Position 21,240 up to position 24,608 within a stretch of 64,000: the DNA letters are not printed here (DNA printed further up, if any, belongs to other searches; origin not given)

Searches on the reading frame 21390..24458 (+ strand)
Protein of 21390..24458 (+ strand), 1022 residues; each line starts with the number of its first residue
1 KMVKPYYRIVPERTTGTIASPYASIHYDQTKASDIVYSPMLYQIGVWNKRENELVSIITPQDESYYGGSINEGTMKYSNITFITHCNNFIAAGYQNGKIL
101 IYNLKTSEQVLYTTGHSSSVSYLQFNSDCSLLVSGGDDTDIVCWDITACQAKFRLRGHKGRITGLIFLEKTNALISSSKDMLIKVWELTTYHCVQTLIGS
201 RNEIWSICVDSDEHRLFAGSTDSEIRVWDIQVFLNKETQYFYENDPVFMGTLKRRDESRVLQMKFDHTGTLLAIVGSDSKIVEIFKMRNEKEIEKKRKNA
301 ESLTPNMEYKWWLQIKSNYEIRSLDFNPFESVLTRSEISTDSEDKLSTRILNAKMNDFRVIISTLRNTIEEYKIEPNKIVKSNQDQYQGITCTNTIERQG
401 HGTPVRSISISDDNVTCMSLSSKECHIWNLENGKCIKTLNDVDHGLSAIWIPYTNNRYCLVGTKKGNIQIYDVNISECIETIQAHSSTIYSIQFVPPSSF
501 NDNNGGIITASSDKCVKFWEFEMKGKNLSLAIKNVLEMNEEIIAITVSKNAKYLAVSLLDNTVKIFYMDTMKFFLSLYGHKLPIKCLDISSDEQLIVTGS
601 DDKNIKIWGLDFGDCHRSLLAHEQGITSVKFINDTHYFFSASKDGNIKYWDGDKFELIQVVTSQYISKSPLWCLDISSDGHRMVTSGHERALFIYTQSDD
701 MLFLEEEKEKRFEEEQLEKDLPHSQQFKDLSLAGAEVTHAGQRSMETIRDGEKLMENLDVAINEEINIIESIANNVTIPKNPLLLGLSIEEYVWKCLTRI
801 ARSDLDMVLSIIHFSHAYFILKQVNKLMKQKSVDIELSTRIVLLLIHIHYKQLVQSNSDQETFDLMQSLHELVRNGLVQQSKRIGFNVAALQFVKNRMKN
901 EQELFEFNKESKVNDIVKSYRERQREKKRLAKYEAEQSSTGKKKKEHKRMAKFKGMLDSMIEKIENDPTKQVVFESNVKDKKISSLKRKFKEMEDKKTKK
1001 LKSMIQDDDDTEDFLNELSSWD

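Call 113: search_protein_families(library=pfam, max_evalue=0.001, proteins=[window:21390-24458:+])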
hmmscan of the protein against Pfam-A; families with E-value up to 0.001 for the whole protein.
window:21390-24458:+ (1022 aa): 46 families (the best 25 are shown)
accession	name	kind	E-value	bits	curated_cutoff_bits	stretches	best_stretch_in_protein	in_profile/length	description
PF25172.1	Beta-prop_WDR3_2nd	-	1.7e-127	425.1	140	3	405-701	2-292/293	WDR3 second beta-propeller domain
PF25173.1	Beta-prop_WDR3_1st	-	2.8e-97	324.2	154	3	35-230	2-184/184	WDR3 first beta-propeller domain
PF00400.38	WD40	-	1.7e-56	186.7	27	5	575-608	5-38/39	WD domain, G-beta repeat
PF25174.1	Beta-prop_THOC3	-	1e-54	185.8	305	3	392-616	36-248/272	THOC3 beta-propeller domain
PF24814.1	WD40_Prp19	-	3.1e-52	177.8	320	2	445-702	8-254/281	Prp19 WD40 domain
PF24807.1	WD40_CDC20-Fz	-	1.9e-47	162.4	200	2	408-695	15-292/292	CDC20/Fizzy WD40 domain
PF24817.1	WD40_WDHD1_1st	-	5.8e-47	160.7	109.9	2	500-660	13-165/291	WDHD1 first WD40 domain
PF25168.1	Beta-prop_WDR36-Utp21_2nd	-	2e-39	136.3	84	3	80-231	117-270/335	WDR36/Utp21 second beta-propeller domain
PF23414.1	Beta-prop_EML_2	-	3.8e-39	135.1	90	3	506-658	12-159/266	Echinoderm microtubule-associated protein second beta-propeller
PF25175.1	Beta-prop_WDR5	-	4e-38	131.8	250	4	542-691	13-159/296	WDR5 beta-propeller domain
PF25171.1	Beta-prop_WDR36-Utp21_1st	-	2.6e-35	122.6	80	3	46-186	134-263/266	WDR36/Utp21 first beta-propeller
PF24796.1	WDR55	-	3.5e-33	115.4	200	3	87-232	19-168/296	WDR55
PF25391.1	WD40_Gbeta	-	3.4e-32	112.2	150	3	86-232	108-257/340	G protein beta WD-40 repeat protein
PF24782.2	WD40_MABP1-WDR62_2nd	-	7.7e-31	107.7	290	2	399-650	85-339/341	MABP1/WDR62 second WD40 domain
PF24805.1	EIF3I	-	7.8e-31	107.8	200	4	506-693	66-254/324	EIF3I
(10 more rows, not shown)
